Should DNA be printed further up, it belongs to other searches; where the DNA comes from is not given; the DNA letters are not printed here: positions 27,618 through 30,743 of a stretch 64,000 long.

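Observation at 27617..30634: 34-bp imperfect direct repeat precisely bracketing the 941-aa TPR membrane-protein gene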

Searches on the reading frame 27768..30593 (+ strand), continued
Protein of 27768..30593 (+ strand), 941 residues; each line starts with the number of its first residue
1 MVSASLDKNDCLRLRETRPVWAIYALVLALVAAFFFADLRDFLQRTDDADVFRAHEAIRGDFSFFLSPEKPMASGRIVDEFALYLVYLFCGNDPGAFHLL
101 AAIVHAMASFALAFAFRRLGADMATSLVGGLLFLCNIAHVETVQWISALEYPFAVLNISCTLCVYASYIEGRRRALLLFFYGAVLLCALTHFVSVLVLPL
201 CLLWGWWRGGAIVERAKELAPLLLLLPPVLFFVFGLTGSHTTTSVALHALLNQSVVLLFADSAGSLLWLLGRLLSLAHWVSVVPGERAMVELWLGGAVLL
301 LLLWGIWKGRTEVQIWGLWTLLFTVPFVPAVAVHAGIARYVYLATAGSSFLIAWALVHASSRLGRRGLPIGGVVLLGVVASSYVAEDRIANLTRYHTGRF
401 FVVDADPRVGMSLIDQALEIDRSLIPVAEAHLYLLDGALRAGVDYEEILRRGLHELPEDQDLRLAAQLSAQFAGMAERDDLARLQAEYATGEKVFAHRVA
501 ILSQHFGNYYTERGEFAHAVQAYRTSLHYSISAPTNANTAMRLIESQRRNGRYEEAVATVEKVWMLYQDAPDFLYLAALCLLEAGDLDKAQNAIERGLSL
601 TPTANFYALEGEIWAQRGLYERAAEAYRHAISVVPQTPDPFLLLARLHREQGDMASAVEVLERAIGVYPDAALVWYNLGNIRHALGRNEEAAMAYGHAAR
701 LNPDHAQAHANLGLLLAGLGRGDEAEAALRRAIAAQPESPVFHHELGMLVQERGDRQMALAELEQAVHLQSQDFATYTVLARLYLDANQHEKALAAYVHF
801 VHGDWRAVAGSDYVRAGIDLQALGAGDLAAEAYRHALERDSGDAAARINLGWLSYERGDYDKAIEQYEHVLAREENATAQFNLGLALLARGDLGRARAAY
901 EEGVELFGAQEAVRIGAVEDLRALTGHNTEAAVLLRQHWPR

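Call 44: find_encoding_contigs(protein=P0130, flank=6000, max_places=2)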
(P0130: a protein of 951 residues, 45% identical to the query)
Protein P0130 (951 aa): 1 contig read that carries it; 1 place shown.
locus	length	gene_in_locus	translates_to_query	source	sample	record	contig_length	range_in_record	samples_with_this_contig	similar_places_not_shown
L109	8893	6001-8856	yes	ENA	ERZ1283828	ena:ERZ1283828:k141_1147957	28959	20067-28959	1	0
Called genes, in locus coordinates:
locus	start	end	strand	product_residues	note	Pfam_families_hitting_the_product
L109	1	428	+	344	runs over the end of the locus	PF14238:DUF4340 (faint)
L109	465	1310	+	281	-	PF04909:Amidohydro_2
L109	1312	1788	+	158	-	-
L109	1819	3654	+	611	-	PF13424:TPR_12 (weak), PF13432:TPR_16, PF13414:TPR_11 (weak), PF23914:TPR_CcmH_CycH, PF00515:TPR_1 (weak), PF07719:TPR_2 (weak), PF13414:TPR_11, PF13424:TPR_12 (weak), +10 more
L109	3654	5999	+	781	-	PF13432:TPR_16 (faint), PF12895:ANAPC3 (faint), PF13174:TPR_6 (faint), PF13181:TPR_8 (faint), PF23914:TPR_CcmH_CycH (weak), PF00515:TPR_1 (weak), PF07719:TPR_2 (weak), PF13414:TPR_11, +7 more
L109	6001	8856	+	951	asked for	PF14559:TPR_19 (weak), PF09976:TPR_21 (weak), PF13424:TPR_12, PF13432:TPR_16 (weak), PF00515:TPR_1 (weak), PF13414:TPR_11, PF13432:TPR_16, PF13432:TPR_16, +17 more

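Call 47: find_encoding_contigs(protein=P0123, flank=10000, max_places=6)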
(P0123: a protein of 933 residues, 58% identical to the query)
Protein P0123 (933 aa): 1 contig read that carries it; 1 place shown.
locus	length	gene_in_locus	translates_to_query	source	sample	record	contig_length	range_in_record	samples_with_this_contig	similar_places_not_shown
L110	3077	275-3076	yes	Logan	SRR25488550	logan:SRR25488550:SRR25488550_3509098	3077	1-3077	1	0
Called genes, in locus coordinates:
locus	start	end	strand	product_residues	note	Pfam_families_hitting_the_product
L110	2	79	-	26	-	?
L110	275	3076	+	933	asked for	PF07721:TPR_4 (faint), PF07719:TPR_2 (faint), PF13176:TPR_7 (faint), PF13428:TPR_14 (faint), PF14559:TPR_19, PF13432:TPR_16 (weak), PF13414:TPR_11, PF13432:TPR_16, +7 more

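Call 54: search_protein_families(library=ncbifam, proteins=[window:27768-30593:+], max_evalue=0.00001)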
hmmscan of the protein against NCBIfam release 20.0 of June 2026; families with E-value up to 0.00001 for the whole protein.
window:27768-30593:+ (941 aa): 25 families
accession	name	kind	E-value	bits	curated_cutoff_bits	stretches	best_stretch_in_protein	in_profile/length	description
TIGR02917.1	PEP_TPR_lipo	equivalog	1.5e-35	122.4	312.2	2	579-795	439-656/899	XrtA/PEP-CTERM system TPR-repeat protein PrsT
NF040959.1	MamA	equivalog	2.3e-31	108.8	200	2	645-797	44-196/204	magnetosome protein MamA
TIGR02521.1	type_IV_pilW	equivalog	1.2e-26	93.7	154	2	650-736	43-129/234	type IV pilus biogenesis/stability protein PilW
NF033920.0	C39_PA2778_fam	equivalog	1.2e-24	87.2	150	3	649-737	167-255/255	PA2778 family cysteine peptidase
NF033758.1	gliding_GltE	equivalog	2.7e-21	76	225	2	676-906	90-319/411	adventurous gliding motility TPR repeat lipoprotein GltE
NF033762.1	social_mot_Tgl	equivalog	1.2e-20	73.9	225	2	588-731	83-229/252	social motility TPR repeat lipoprotein Tgl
TIGR02552.1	LcrH_SycD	equivalog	1.4e-18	66.9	104.8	1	675-742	55-122/136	SycD/LcrH family type III secretion system chaperone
NF047371.1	FlcA_CTERM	equivalog_domain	8.4e-16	57.6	300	1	723-911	330-541/646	periplasmic flagellar collar protein FlcA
TIGR02795.1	tol_pal_ybgF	equivalog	4.7e-15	56.2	90.1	0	582-671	13-109/119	tol-pal system protein YbgF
NF047507.1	TPR_BatC_Lepto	exception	1.3e-12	47.7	175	0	617-715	37-139/214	TPR repeat-containing protein BatC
NF002725.1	PRK02603.1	equivalog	1.6e-12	47.8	143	0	813-908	38-137/173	photosystem I assembly protein Ycf3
NF052415.1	T3SS_chap_SctY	equivalog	7.3e-12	45.8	70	0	549-631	18-104/106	type III secretion apparatus assembly chaperone SctY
TIGR00990.1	3a0801s09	subfamily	3.9e-11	42.3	757.25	1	607-772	334-499/615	mitochondrial import receptor subunit TOM70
TIGR03939.1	PGA_TPR_OMP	equivalog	3.5e-10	38.8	366.65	0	513-638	66-188/800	poly-beta-1,6 N-acetyl-D-glucosamine export porin PgaA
NF008520.0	PRK11447.1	equivalog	5.8e-08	31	858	0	724-912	479-671/1157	cellulose synthase complex outer membrane protein BcsC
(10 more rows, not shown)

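Call 75: predict_structure(alignment_id=A2)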
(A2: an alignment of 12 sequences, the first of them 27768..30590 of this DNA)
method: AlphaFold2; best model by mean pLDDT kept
length: 941 residues; sequences in the alignment: 12
mean_pLDDT: 84.0   pTM: 0.53
mean pLDDT of the five models: 84.0, 83.4, 81.2, 81.0, 76.6
residues with pLDDT >= 90: 423; 70-90: 386; 50-70: 101; < 50: 31
segments of 3 or more residues with pLDDT < 50: 1-12, 44-53
pLDDT, mean of each block of 10 residues (from residue 1): 33 70 91 74 46 55 64 60 75 72 90 92 91 79 57 89 91 90 89 86 86 88 86 66 60 76 84 64 58 86 88 90 81 56 84 88 80 86 73 75 78 88 83 90 87 89 90 70 73 81 89 89 87 68 92 91 88 93 93 94 91 92 94 83 94 94 93 96 94 97 95 95 95 95 96 92 96 93 93 94 86 93 92 93 93 93 96 94 93 90 90 87 80 84 64
secondary structure, 60 per line:
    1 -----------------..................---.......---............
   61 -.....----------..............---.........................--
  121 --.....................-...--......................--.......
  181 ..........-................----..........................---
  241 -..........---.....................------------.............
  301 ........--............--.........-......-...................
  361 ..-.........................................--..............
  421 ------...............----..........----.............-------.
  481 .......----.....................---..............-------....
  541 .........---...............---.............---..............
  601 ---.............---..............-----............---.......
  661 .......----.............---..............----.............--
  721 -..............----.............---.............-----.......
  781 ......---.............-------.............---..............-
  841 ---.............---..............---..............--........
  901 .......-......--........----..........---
elements in order (helices of 4 or more, strands of 3 or more residues): H18-35 H39-45 H49-60 H62-66 H77-90 H94-118 H123-143 H150-171 H174-190 H192-207 H212-237 H242-251 H255-275 H288-308 H311-322 H325-333 H335-340 H342-362 H364-404 H407-420 H427-441 H446-455 H460-472 H480-487 H492-512 H516-529 H537-549 H553-567 H571-583 H587-600 H604-616 H620-633 H639-650 H654-667 H672-684 H688-701 H706-718 H722-735 H740-752 H756-768 H774-786 H790-802 H810-822 H826-839 H844-856 H860-873 H877-890 H893-907 H909-914 H917-924 H929-938

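Call 77: fold_search(model_id=the predicted structure, library=pdb)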
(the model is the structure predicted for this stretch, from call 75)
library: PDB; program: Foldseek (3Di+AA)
matches with E <= 10: 1524; with E <= 0.001: 476
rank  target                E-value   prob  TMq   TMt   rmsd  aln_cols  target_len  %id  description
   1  1w3b_A                4.8e-13  1.00  0.29  0.63   8.6       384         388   25  The superhelical TPR domain of O-linked GlcNAc transferase reveals structural similarities to importin alpha. (released 2004-09-09)
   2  7yea_A                9.9e-13  1.00  0.28  0.26  14.2       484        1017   21  Human O-GlcNAc transferase Dimer (released 2023-07-12)
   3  1w3b_B                1.1e-12  1.00  0.28  0.65   9.4       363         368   26  The superhelical TPR domain of O-linked GlcNAc transferase reveals structural similarities to importin alpha. (released 2004-09-09)
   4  6eou                  3.2e-12  1.00  0.29  0.71   6.1       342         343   25  O-GlcNAc transferase TPR domain with the intellectual disability associated mutation L254F (released 2018-05-09)
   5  9hvq_Q                5.1e-12  1.00  0.24  0.25  22.1       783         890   14  Structure of the transcribing Pol II-DSIF-PAF-SPT6-RECQL5 complex (released 2025-07-16)
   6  7yeh_A                5.7e-12  1.00  0.28  0.26  14.8       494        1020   21  Cryo-EM structure of human OGT-OGA complex (released 2023-07-12)
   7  7ntf_A                6.1e-12  1.00  0.28  0.28   9.6       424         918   22  Cryo-EM structure of unliganded O-GlcNAc transferase (released 2021-11-17)
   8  8dtg_A                7.0e-12  1.00  0.25  0.29  10.3       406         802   20  Cryo-EM structure of Arabidopsis SPY alternative conformation 1 (released 2023-03-08)
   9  9rtt_Q                7.5e-12  1.00  0.24  0.25  22.1       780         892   15  Activated Elongation Complex with IWS1 and ELOF1 (released 2025-09-03)
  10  9qhb                  8.9e-12  1.00  0.25  0.76   4.2       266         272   29  Crystal structure of 16-repeat CTPR protein with eliminated coordination sites (released 2025-10-22)
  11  7y4i_A                1.3e-11  1.00  0.25  0.28  11.5       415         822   20  Crystal structure of SPINDLY in complex with GDP (released 2022-12-07)
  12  8chy                  2.0e-11  1.00  0.25  0.74   4.5       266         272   30  Crystal structure of an 8-repeat consensus TPR superhelix with Zinc. (released 2024-02-21)
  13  7y4i_B                2.2e-11  1.00  0.25  0.28  10.6       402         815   21  Crystal structure of SPINDLY in complex with GDP (released 2022-12-07)
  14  8dtf_A                2.3e-11  1.00  0.25  0.29  10.8       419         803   20  Cryo-EM structure of the full length Arabidopsis SPY with complete TPRs (released 2023-03-08)
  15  8bbg_D                7.4e-11  1.00  0.18  0.15  25.4      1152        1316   12  Structure of the IFT-A complex; anterograde IFT-A train model (released 2022-12-21)
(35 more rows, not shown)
